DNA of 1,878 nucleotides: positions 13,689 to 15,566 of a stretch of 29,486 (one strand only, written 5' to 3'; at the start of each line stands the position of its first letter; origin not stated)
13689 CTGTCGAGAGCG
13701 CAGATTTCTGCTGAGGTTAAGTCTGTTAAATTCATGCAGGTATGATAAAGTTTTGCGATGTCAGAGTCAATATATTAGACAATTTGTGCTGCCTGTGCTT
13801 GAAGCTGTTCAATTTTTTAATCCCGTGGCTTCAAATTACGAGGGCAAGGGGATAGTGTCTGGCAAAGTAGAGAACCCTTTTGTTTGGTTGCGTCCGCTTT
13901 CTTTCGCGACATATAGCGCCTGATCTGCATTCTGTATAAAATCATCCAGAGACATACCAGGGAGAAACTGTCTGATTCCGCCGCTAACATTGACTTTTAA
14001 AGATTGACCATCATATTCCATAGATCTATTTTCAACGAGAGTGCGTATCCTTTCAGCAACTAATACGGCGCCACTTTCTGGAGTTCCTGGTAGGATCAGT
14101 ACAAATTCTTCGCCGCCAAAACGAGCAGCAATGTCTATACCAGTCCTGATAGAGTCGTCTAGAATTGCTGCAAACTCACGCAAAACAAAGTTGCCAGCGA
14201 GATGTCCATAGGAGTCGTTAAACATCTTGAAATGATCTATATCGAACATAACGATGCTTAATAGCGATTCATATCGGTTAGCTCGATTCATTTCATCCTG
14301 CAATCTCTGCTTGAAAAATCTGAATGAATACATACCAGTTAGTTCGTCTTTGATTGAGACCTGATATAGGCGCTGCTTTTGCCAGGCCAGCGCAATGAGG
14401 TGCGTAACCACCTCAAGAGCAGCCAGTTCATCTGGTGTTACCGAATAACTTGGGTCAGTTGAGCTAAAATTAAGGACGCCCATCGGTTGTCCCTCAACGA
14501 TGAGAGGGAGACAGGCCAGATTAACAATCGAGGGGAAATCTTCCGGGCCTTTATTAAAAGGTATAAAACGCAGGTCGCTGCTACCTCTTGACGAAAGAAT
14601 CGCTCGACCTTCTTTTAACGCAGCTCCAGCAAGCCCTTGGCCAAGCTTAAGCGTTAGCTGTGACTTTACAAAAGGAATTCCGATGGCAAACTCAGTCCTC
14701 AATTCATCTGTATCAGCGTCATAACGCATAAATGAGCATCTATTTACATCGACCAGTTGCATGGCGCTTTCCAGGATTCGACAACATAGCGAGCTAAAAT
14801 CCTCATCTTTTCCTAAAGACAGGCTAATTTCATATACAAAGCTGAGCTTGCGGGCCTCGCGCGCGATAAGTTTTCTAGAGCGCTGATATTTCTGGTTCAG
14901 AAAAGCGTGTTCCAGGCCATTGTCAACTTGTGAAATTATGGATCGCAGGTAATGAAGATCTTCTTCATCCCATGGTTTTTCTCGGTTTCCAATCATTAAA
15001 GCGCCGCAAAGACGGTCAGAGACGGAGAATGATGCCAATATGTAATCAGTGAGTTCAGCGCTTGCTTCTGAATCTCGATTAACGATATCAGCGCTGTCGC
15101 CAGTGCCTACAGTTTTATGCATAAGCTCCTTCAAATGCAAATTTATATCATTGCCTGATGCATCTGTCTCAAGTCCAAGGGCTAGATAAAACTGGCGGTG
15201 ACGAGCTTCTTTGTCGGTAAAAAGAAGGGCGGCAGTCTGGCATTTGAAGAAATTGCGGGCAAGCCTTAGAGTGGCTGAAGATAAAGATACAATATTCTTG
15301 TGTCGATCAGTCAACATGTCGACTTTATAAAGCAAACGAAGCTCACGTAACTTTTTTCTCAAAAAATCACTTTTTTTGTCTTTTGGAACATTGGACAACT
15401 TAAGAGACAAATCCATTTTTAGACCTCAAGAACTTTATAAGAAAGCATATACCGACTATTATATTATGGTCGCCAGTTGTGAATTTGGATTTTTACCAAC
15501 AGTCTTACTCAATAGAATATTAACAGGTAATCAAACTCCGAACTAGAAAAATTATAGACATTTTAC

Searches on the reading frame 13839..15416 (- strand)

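Call 88: search_protein_families(library=pfam, proteins=[window:13839-15416:-], max_evalue=0.001)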
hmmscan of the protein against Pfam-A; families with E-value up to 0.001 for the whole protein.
window:13839-15416:- (526 aa): 4 families
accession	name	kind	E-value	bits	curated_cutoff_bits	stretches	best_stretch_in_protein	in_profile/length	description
PF00990.26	GGDEF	-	6.2e-41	140.3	23.8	1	356-511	3-161/161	Diguanylate cyclase, GGDEF domain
PF01590.32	GAF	-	3.6e-20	73.3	22.4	1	207-344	2-132/133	GAF domain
PF13185.12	GAF_2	-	1.7e-17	64.4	28.6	1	206-345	3-135/136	GAF domain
PF13492.12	GAF_3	-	5.4e-12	46.7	27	1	214-344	9-126/129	GAF domain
